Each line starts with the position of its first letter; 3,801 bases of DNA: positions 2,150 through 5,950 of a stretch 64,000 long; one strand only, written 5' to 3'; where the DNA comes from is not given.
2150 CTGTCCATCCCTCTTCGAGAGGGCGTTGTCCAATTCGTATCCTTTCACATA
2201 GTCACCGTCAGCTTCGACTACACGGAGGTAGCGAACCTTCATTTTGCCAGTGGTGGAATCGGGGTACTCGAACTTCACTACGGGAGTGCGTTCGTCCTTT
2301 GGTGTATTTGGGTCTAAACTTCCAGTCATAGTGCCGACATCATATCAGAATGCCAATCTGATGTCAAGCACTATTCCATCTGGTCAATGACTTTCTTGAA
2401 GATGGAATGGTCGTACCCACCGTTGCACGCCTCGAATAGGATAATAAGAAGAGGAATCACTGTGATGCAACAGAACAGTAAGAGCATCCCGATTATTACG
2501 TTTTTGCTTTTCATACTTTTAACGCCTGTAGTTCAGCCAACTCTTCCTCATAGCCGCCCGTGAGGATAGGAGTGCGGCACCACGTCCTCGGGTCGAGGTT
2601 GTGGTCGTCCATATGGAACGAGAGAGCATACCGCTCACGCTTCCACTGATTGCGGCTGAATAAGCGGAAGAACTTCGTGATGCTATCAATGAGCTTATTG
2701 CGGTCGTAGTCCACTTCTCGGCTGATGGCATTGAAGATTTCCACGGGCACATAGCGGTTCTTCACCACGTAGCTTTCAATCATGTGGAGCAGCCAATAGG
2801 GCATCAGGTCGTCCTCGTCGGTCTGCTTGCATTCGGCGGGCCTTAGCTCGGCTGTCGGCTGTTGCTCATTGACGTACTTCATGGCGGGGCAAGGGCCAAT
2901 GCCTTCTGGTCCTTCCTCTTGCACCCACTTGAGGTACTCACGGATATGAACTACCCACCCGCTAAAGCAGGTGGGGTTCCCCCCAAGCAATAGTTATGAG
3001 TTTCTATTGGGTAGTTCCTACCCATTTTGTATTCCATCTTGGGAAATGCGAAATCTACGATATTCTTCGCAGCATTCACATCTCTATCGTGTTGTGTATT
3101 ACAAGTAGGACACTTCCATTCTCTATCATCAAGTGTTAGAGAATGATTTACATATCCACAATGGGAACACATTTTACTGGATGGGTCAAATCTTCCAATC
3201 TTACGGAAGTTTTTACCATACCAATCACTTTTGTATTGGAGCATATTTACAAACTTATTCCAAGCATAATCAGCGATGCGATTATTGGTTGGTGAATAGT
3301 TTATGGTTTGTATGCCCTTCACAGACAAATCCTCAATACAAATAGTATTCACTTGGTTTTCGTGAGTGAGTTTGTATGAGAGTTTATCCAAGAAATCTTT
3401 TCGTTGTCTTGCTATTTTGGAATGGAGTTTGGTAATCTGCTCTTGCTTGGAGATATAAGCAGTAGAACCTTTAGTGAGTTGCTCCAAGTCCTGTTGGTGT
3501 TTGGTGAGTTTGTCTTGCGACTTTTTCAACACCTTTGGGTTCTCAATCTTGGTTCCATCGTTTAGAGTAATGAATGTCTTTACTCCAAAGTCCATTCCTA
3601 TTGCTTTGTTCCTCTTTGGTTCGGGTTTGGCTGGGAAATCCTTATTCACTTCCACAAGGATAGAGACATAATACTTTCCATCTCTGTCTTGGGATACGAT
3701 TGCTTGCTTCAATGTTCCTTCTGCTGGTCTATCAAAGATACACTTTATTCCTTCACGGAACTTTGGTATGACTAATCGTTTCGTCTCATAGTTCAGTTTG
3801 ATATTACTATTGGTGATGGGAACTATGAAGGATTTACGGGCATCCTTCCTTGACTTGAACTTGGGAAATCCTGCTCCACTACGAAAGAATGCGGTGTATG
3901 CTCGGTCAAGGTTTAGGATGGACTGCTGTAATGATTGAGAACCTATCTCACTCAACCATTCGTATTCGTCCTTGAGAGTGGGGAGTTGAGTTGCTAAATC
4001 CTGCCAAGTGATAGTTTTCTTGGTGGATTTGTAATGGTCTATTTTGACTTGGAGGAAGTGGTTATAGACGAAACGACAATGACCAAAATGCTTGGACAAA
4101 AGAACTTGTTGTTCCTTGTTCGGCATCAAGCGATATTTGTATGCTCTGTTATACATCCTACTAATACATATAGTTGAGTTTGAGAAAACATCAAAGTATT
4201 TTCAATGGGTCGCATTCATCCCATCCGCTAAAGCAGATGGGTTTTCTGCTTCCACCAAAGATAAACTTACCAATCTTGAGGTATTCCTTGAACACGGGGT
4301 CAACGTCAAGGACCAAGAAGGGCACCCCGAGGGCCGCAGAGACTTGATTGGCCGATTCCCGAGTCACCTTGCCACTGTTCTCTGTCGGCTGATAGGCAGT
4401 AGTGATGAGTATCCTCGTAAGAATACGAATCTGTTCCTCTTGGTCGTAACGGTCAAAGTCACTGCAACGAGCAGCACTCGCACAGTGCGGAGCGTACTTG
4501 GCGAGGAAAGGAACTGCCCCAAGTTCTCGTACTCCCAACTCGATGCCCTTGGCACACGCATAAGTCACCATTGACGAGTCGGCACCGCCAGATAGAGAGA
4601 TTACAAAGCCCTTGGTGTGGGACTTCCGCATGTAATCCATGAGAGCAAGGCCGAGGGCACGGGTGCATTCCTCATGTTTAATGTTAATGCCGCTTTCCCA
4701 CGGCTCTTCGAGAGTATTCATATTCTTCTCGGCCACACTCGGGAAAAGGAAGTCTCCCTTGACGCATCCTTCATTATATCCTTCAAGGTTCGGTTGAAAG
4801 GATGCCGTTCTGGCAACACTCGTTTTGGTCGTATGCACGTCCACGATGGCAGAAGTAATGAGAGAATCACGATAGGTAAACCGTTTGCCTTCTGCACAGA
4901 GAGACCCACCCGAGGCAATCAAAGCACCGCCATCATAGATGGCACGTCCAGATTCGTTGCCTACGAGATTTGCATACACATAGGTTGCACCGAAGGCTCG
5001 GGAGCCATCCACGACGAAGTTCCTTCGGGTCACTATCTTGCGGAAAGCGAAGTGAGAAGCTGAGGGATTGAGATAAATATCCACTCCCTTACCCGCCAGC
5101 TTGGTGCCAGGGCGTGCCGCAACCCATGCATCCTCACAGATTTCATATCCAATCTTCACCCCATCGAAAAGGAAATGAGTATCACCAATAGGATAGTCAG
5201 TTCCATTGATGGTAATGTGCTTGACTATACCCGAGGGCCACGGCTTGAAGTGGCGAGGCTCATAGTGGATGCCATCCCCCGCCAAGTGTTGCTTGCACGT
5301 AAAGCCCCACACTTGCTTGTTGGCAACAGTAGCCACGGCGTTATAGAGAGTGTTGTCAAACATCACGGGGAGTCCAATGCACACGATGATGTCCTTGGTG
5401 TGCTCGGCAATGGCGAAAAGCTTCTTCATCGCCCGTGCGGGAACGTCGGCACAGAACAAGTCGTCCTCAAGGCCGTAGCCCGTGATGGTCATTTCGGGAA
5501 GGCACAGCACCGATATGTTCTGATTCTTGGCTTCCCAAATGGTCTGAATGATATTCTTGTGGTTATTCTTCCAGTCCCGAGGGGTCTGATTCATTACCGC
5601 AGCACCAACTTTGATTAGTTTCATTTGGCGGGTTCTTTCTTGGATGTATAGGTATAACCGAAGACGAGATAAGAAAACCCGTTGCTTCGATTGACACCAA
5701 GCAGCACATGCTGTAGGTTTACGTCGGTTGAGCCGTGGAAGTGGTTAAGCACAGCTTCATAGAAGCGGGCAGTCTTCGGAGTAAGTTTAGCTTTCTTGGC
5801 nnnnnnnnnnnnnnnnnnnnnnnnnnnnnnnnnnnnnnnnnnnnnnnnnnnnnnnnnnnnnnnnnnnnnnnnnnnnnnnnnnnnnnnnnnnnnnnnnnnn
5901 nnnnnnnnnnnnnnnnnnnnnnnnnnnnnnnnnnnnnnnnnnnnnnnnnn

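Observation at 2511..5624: nadE is split by a 1321-bp TnpB-only IS element; near-identical 12-nt sequences flank the insertion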

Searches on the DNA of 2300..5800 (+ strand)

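Call 3: search_rna_families(source=window, start=2300, end=5800, threshold=evalue, max_evalue=1, show_alignments=3)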
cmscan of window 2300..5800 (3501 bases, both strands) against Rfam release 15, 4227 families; matches with E-value up to 1: 1.
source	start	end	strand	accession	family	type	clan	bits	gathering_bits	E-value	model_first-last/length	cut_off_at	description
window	3263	3414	+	RF01295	SCARNA7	Gene; snRNA; snoRNA; scaRNA;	-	18.1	65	0.17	1-330/330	no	Small Cajal body-specific RNA 7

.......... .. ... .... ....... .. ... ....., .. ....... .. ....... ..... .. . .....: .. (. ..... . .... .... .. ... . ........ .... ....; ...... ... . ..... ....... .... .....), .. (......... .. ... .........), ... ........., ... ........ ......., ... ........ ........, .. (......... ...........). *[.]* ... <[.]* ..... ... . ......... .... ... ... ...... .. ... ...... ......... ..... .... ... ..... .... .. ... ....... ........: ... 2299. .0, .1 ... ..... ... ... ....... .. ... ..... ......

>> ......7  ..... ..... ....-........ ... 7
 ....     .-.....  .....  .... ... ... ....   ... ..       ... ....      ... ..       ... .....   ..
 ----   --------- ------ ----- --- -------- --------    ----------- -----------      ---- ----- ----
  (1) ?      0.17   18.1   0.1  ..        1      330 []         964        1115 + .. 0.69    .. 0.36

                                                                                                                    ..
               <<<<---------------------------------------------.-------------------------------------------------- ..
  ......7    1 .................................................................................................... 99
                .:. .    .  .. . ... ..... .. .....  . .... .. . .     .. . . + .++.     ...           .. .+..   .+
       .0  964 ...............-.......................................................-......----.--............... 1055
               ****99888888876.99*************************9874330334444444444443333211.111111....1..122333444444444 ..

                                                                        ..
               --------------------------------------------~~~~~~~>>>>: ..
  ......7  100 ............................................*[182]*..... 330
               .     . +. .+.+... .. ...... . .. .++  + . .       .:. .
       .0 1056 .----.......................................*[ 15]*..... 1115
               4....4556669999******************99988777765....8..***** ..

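Call 5: search_dna_similar(query=window:2300-5800:+, collection=phages, mode=near)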
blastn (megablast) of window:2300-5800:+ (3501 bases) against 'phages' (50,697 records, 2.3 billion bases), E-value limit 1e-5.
No match.

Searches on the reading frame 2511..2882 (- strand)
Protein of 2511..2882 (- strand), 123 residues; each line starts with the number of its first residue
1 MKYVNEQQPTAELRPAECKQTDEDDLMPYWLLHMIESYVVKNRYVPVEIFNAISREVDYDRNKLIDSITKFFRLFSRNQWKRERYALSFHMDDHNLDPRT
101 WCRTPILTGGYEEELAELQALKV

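Call 43: find_encoding_contigs(protein=window:2511-2882:-, flank=3000, max_places=5)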
Protein window:2511-2882:- (123 aa): 1 contig read that carries it; 1 place shown.
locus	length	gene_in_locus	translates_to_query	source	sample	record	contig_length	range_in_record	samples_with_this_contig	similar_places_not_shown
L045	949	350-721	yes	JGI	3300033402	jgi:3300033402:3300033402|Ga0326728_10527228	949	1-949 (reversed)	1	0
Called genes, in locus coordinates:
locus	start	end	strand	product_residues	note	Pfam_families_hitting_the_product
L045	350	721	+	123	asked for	-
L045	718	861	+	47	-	-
